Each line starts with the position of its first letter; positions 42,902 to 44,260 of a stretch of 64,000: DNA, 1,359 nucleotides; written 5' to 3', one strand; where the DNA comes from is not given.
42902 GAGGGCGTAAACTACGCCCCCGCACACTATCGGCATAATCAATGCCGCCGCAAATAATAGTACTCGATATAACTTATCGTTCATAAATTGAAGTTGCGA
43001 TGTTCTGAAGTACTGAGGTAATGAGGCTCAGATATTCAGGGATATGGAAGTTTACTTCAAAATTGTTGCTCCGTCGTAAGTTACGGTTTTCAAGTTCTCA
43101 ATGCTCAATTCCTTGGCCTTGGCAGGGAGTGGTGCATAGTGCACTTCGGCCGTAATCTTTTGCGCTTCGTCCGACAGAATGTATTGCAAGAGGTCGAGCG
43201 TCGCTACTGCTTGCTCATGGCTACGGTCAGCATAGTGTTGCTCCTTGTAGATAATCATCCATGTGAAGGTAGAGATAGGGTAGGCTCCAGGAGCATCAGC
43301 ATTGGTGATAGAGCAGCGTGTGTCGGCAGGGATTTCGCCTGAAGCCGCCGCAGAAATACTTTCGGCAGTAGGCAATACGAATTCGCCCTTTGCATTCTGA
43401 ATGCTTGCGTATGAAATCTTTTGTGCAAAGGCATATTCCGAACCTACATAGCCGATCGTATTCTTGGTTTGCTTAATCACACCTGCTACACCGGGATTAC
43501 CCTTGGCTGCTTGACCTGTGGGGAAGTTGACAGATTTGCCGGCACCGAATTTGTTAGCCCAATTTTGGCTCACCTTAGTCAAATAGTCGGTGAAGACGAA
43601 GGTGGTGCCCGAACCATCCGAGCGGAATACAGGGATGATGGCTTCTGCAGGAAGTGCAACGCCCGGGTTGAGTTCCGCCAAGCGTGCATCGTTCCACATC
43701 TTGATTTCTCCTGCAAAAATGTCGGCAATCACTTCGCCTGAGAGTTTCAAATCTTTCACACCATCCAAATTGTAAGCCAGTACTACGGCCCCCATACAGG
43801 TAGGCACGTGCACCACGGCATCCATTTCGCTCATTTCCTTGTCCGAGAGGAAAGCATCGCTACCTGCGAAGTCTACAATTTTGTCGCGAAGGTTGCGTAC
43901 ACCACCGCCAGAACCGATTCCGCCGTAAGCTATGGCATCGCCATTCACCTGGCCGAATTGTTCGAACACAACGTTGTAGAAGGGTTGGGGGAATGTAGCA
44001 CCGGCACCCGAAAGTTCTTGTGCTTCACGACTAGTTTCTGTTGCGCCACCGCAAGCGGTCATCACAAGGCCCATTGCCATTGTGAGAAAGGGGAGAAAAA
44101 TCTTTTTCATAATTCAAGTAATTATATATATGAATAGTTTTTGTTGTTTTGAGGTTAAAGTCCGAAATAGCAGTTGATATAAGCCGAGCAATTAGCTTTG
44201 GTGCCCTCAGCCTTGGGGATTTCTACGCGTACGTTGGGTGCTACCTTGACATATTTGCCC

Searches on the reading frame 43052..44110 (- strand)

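Call 55: search_protein_families(library=pfam, proteins=[window:43052-44110:-], max_evalue=0.00001)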
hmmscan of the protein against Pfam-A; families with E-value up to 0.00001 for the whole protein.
window:43052-44110:- (352 aa): 1 family
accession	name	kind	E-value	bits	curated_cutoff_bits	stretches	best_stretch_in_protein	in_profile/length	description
PF12849.12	PBP_like_2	-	1.4e-39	136.9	27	1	24-315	3-267/267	PBP superfamily domain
